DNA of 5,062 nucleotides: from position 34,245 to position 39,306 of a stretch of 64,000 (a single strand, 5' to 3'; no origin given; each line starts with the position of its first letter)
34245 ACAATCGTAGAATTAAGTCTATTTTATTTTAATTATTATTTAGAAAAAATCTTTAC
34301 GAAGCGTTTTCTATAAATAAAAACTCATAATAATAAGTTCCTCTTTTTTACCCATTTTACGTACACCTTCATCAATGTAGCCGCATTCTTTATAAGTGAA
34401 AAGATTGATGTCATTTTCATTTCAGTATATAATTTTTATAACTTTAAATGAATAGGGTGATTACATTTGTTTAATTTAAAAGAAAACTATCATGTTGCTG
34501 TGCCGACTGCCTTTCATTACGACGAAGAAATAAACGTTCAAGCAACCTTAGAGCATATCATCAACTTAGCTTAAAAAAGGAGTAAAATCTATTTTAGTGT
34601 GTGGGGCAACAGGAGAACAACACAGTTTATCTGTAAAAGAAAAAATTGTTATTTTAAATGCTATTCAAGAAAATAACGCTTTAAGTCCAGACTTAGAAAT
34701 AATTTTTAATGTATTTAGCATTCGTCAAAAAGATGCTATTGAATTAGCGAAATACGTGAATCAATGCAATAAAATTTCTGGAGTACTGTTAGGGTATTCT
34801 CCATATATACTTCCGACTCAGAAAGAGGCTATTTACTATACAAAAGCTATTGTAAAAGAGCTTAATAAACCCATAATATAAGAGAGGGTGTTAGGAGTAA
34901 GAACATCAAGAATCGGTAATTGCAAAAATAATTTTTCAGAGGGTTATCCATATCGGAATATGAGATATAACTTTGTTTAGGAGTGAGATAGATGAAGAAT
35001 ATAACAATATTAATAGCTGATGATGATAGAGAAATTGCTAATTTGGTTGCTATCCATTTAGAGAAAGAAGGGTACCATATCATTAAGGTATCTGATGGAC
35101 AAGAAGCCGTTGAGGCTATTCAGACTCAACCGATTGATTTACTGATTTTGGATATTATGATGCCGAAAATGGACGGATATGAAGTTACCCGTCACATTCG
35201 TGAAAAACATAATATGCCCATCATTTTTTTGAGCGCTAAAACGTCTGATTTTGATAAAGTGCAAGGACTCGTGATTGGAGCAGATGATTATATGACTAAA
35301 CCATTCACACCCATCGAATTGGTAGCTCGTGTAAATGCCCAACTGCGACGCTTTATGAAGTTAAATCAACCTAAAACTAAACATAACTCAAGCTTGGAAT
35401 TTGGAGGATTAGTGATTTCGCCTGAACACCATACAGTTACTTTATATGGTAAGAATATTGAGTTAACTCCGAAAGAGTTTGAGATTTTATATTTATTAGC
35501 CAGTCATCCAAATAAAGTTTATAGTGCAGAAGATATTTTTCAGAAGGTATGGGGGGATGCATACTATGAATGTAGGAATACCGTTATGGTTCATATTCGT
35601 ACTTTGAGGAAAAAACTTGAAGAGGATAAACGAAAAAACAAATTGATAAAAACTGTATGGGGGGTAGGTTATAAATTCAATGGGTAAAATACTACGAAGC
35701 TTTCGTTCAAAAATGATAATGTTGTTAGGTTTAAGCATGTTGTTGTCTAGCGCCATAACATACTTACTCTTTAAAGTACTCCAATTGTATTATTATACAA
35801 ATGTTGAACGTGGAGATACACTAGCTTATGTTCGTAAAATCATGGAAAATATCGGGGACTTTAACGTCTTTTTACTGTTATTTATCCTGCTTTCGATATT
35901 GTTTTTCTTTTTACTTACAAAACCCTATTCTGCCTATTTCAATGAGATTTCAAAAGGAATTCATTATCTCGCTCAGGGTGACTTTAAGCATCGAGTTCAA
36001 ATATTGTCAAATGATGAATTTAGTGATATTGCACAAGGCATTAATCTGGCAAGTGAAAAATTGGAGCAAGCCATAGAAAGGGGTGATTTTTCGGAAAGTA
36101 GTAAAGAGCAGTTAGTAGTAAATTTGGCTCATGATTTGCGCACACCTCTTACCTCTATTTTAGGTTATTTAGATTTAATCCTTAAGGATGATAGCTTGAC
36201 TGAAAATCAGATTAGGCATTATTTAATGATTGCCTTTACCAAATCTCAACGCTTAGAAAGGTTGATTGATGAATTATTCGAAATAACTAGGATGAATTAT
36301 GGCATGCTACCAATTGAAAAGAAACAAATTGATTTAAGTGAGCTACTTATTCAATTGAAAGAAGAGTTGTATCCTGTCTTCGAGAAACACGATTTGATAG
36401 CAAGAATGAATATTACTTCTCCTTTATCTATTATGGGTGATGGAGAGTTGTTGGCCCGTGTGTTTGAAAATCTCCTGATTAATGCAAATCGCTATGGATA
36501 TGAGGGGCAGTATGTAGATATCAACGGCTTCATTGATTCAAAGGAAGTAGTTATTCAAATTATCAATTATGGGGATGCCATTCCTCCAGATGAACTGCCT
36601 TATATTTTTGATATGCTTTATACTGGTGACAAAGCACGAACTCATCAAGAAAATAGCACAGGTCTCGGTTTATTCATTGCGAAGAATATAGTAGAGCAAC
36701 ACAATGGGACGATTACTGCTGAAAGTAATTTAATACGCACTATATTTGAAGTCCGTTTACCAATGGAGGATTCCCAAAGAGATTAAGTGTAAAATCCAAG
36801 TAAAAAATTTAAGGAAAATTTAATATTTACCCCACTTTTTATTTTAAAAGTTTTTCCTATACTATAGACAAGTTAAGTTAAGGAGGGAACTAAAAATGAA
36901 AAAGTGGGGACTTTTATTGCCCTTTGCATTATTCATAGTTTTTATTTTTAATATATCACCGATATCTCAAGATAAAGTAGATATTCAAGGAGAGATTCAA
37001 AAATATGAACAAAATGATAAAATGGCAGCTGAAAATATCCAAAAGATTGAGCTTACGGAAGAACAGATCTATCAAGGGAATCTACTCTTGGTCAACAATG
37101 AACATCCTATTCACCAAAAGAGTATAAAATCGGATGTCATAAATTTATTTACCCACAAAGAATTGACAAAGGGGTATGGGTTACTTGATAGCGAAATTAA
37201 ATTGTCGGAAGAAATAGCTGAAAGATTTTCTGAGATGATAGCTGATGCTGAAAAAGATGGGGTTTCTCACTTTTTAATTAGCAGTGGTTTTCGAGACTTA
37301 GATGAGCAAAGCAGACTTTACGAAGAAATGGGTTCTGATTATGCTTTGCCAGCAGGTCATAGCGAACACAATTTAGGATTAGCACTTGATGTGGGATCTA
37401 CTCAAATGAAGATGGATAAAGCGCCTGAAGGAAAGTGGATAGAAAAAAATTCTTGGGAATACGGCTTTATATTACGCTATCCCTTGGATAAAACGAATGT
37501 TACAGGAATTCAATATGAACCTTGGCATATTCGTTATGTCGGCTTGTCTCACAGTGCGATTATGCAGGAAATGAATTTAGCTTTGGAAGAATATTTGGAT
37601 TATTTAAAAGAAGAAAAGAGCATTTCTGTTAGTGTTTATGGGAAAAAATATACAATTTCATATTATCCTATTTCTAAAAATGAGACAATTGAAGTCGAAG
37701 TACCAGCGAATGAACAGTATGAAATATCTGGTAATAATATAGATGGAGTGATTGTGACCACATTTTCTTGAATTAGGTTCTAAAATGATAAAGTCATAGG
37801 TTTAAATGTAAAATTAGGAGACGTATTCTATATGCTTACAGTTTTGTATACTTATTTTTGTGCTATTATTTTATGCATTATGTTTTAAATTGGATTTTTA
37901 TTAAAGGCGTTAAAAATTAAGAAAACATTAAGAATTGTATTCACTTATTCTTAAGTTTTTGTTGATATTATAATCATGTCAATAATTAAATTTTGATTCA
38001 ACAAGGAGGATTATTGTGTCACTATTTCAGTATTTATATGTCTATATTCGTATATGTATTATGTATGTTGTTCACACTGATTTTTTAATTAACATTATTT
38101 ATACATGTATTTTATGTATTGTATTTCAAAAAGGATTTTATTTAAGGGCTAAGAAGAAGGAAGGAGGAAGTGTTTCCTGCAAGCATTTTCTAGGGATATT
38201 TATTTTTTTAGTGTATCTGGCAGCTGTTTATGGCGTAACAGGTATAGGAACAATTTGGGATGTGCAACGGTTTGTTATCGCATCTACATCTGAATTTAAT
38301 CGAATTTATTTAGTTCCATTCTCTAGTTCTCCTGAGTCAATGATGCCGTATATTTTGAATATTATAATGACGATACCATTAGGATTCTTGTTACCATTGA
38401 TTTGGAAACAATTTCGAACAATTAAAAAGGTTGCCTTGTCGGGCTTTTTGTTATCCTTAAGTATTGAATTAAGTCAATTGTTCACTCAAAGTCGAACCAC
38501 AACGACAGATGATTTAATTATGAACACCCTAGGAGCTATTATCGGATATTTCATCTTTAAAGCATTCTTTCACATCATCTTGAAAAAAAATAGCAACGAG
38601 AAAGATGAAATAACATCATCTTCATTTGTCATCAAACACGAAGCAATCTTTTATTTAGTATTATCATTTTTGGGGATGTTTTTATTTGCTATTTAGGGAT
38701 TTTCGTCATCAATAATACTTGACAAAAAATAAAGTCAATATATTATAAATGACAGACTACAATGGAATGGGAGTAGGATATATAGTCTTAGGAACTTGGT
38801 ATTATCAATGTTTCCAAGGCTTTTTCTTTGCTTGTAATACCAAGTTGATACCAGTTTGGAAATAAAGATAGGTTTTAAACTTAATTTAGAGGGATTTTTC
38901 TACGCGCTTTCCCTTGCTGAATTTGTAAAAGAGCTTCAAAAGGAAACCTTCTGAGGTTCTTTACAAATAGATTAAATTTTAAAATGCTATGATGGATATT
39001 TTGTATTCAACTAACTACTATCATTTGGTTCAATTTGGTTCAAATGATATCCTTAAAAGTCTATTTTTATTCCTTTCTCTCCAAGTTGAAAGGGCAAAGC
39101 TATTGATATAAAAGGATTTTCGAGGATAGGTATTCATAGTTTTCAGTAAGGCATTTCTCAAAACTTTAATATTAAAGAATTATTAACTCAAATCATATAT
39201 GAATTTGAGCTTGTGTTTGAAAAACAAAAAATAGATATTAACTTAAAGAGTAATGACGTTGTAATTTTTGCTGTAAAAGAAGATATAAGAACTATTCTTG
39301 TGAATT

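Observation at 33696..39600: Foreign van-type island of about 5 kb inserted behind a sensor-kinase gene and bracketed by 443-nt direct repeats of the kinase 3' end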

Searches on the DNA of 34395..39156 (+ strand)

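Call 9: search_dna_similar(query=window:34395-39156:+, collection=plasmids, mode=near, max_rows=20)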
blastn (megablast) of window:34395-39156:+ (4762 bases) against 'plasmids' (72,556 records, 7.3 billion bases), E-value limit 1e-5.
Records with a match: 8; places in all: 8; records where one place covers at least 80% of the query: 0.
Best place of each record, by identity: 80-90% 1; 60-80% 7.
By first word of the organism name: Bacillus 7; Brevibacillus 1.
By predicted mobility (MOB-suite, as given by PLSDB): non-mobilizable 8.
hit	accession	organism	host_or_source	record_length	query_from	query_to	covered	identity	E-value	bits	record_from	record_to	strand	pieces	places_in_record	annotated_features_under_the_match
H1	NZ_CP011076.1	Brevibacillus laterosporus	Oryza sativa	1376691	2486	3524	22%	87.5%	0e+0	1203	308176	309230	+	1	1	vanY gene in vanF cluster: vanY; glycopeptide resistance gene cluster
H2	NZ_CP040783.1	Bacillus thuringiensis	whole organism,soil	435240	2484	3511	22%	78.8%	0e+0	682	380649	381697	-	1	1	vanY: VanY-A/VanY-F/VanY-M family D-Ala-D-Ala carboxypeptidase | vanY gene in vanA cluster: vanY; glycopeptide resistance gene cluster | VanZ family protein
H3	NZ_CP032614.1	Bacillus thuringiensis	single cell,soil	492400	2484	3427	20%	79.0%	3e-178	634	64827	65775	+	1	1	vanY gene in vanA cluster: vanY; glycopeptide resistance gene cluster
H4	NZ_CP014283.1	Bacillus thuringiensis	cell culture,soil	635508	2484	3427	20%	79.0%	3e-178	634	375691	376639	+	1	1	vanY gene in vanA cluster: vanY; glycopeptide resistance gene cluster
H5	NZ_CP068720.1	Bacillus cereus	Angelica sinensis Dlies,single cell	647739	2484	3427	20%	79.0%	3e-178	634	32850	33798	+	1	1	vanY gene in vanA cluster: vanY; glycopeptide resistance gene cluster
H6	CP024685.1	Bacillus wiedmannii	cell culture,soil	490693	1508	2369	18%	71.4%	2e-50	209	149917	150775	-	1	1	vancomycin resistance histidine kinase VanS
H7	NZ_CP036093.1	Bacillus toyonensis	cell culture,soil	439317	1505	2335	17%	71.3%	2e-46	196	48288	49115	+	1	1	HAMP domain-containing sensor histidine kinase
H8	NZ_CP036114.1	Bacillus toyonensis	-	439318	1505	2335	17%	71.3%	2e-46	196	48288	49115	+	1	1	HAMP domain-containing sensor histidine kinase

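Call 10: search_dna_similar(query=window:34395-39156:+, collection=phages, mode=near, max_rows=10)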
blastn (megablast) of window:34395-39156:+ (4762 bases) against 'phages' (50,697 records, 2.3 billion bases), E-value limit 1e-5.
No match.

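Call 11: get_annotated_region(hit=H1, flank=6000)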
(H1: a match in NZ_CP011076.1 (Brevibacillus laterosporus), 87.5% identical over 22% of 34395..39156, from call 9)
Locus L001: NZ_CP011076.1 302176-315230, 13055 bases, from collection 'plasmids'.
description: Brevibacillus laterosporus strain B9 plasmid unnamed2, complete sequence
organism: Brevibacillus laterosporus (NCBI taxid 1465)
taxonomy: Bacteria; Bacillota; Bacilli; Bacillales; Paenibacillaceae; Brevibacillus; Brevibacillus laterosporus
host: -; source: Oryza sativa; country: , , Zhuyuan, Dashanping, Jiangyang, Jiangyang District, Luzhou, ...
typing (MOB-suite, as given by PLSDB): non-mobilizable
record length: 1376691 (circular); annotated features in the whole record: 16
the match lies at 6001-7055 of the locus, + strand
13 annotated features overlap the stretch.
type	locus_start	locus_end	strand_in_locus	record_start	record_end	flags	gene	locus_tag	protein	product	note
predicted_resistance_gene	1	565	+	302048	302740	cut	vanR-A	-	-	vancomycin resistance response regulator transcription factor VanR-A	predicted by amrfinderplus; class GLYCOPEPTIDE; identity 99.13%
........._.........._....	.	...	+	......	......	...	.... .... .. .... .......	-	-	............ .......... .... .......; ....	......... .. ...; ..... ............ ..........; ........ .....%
predicted_resistance_gene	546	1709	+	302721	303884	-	vanS-Pt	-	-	vancomycin resistance histidine kinase VanS-Pt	predicted by amrfinderplus; class GLYCOPEPTIDE; identity 97.16%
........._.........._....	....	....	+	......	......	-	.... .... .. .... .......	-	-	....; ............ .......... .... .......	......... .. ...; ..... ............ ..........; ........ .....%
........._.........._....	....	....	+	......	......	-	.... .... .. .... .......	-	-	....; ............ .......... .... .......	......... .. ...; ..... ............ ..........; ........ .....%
predicted_resistance_gene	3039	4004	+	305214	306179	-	vanH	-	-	D-lactate dehydrogenase VanH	predicted by amrfinderplus; class GLYCOPEPTIDE; identity 98.45%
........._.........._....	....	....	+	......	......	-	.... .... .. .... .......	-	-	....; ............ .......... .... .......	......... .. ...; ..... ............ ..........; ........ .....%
predicted_resistance_gene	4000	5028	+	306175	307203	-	vanA-Pa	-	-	D-alanine--(R)-lactate ligase VanA-Pa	predicted by amrfinderplus; class GLYCOPEPTIDE; identity 98.25%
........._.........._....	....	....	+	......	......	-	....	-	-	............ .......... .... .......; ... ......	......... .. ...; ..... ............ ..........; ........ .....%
predicted_resistance_gene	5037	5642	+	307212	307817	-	vanX-Pt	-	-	D-Ala-D-Ala dipeptidase VanX-Pt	predicted by amrfinderplus; class GLYCOPEPTIDE; identity 97.03%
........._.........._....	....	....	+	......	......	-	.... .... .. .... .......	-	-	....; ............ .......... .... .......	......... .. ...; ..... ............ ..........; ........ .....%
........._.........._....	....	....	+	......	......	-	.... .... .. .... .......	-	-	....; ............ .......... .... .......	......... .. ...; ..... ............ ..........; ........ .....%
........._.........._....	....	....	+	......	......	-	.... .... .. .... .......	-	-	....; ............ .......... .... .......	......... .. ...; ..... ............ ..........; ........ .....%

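Call 12: get_annotated_region(hit=H2, flank=5000)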
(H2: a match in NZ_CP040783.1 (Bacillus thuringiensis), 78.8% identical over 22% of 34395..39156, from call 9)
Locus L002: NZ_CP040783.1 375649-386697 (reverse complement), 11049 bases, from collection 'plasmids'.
description: Bacillus thuringiensis strain HM-311 plasmid p1, complete sequence
organism: Bacillus thuringiensis (NCBI taxid 1428)
taxonomy: Bacteria; Bacillota; Bacilli; Bacillales; Bacillaceae; Bacillus; Bacillus thuringiensis
host: -; source: whole organism,soil; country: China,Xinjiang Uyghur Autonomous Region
typing (MOB-suite, as given by PLSDB): non-mobilizable; replicon rep_cluster_125; mating-pair formation MPF_T
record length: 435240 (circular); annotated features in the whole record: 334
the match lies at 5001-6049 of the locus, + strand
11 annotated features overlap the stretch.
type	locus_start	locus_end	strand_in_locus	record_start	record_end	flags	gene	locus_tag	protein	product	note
CDS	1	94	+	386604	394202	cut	-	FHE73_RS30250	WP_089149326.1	non-ribosomal peptide synthetase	-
CDS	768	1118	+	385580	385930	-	-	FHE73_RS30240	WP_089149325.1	hypothetical protein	-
CDS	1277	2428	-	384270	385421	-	-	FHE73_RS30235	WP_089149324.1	IS4 family transposase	-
CDS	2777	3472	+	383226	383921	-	vanR-A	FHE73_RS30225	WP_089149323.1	vancomycin resistance response regulator transcription factor VanR-A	GO:0000160 - phosphorelay signal transduction system [Evidence IEA]; GO:0006355 - regulation of DNA-templated ...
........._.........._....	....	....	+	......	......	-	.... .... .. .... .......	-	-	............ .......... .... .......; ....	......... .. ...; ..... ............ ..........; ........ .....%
CDS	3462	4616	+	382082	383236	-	vanS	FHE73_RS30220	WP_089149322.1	vancomycin resistance histidine kinase VanS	-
CDS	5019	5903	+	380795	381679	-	vanY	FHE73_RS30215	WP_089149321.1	VanY-A/VanY-F/VanY-M family D-Ala-D-Ala carboxypeptidase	-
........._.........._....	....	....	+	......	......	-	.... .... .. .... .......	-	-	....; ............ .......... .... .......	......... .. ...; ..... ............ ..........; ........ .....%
CDS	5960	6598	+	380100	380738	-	-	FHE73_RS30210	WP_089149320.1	VanZ family protein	GO:0071555 - cell wall organization [Evidence IEA]; GO:0046677 - response to antibiotic [Evidence IEA]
CDS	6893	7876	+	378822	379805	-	-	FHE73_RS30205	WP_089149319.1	glycerophosphodiester phosphodiesterase family protein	GO:0006629 - lipid metabolic process [Evidence IEA]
CDS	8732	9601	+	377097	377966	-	-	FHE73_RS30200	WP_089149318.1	arylamine N-acetyltransferase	-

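Call 40: search_dna_similar(query=L012:8371-8760:+, collection=plasmids, mode=distant, max_rows=15)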
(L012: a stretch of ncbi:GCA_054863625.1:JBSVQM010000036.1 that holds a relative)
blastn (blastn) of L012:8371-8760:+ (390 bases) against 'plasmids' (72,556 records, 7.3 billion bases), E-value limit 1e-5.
Records with a match: 17; places in all: 19; records where one place covers at least 80% of the query: 0.
Best place of each record, by identity: 90-95% 3; 80-90% 4; 60-80% 10.
By first word of the organism name: Clostridium 13; Peribacillus 2; Anoxybacillus 1; Cytobacillus 1.
By predicted mobility (MOB-suite, as given by PLSDB): non-mobilizable 17.
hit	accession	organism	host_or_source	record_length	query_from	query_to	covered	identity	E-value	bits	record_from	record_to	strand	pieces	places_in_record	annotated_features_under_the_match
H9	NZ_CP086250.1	Clostridium estertheticum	single colony,beef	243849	3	208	53%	90.3%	2e-73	282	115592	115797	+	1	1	none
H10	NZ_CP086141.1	Clostridium estertheticum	bovine,single colony,feces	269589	3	208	53%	90.3%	2e-73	282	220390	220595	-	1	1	hypothetical protein | ltrA: group II intron reverse transcriptase/maturase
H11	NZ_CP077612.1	Clostridium estertheticum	single colony,bovine feces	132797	3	208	53%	90.3%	2e-73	282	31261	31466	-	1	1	hypothetical protein | ltrA: group II intron reverse transcriptase/maturase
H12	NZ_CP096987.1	Clostridium felsineum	whole organism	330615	4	205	52%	76.7%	3e-33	149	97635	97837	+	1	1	ltrA: group II intron reverse transcriptase/maturase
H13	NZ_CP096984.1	Clostridium felsineum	whole organism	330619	4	205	52%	76.7%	3e-33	149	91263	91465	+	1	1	ltrA: group II intron reverse transcriptase/maturase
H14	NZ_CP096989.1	Clostridium felsineum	whole organism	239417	4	202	51%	77.7%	6e-36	158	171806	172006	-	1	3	ltrA: group II intron reverse transcriptase/maturase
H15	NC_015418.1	Clostridium botulinum BKT015925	-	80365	4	203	51%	75.6%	1e-26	128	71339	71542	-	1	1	none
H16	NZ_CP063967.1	Clostridium botulinum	Chicken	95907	4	203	51%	75.6%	1e-26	128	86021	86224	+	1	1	ltrA: group II intron reverse transcriptase/maturase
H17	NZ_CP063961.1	Clostridium botulinum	Bovine,feces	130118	4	203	51%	75.6%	1e-26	128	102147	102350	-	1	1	ltrA: group II intron reverse transcriptase/maturase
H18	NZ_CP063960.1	Clostridium botulinum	Bovine,feces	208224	4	203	51%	75.1%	1e-25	123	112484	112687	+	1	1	ltrA: group II intron reverse transcriptase/maturase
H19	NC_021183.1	Clostridium pasteurianum BC1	-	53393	4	205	52%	74.0%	1e-25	123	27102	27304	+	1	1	hypothetical protein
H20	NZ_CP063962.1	Clostridium botulinum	Bovine,feces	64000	4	203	51%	74.1%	8e-22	111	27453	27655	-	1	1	ltrA: group II intron reverse transcriptase/maturase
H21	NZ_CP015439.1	Anoxybacillus amylolyticus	Microbial isolate,soil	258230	45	140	25%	82.5%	6e-17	96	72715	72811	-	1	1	none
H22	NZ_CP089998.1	Cytobacillus spongiae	sponge,Pure culture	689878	45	136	24%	80.6%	1e-12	81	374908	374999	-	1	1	none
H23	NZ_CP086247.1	Clostridium sp. CF011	single colony,bovine feces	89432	132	209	20%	79.7%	9e-9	68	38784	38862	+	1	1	none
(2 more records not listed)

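Call 41: search_dna_similar(query=window:38697-39156:+, collection=plasmids, mode=distant, max_rows=15)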
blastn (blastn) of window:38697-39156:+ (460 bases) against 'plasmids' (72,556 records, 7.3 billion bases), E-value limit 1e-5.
Records with a match: 1; places in all: 1; records where one place covers at least 80% of the query: 0.
Best place of each record, by identity: 60-80% 1.
By first word of the organism name: Enterococcus 1.
By predicted mobility (MOB-suite, as given by PLSDB): non-mobilizable 1.
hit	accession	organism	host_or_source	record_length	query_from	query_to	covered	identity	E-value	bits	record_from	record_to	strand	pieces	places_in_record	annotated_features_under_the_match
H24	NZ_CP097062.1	Enterococcus faecium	whole organism,pet food (BARF)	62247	306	440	29%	71.3%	4e-7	64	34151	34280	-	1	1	none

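Call 42: search_rna_families(sources=[L012], threshold=gathering)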
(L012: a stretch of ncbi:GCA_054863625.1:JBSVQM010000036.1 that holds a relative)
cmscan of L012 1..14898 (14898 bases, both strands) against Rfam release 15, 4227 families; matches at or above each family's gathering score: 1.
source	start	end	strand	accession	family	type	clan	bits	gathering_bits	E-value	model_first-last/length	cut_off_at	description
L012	8418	8502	+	RF01998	group-II-D1D4-1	Intron;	CL00102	75.6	35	2e-12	1-84/84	no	Group II catalytic intron D1-D4-1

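Call 68: search_dna_similar(query=L012:8575-9320:+, collection=plasmids, mode=distant, max_rows=10)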
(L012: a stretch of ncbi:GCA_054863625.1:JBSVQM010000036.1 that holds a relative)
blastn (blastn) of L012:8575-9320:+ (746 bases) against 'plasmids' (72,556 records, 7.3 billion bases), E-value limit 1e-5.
No match.
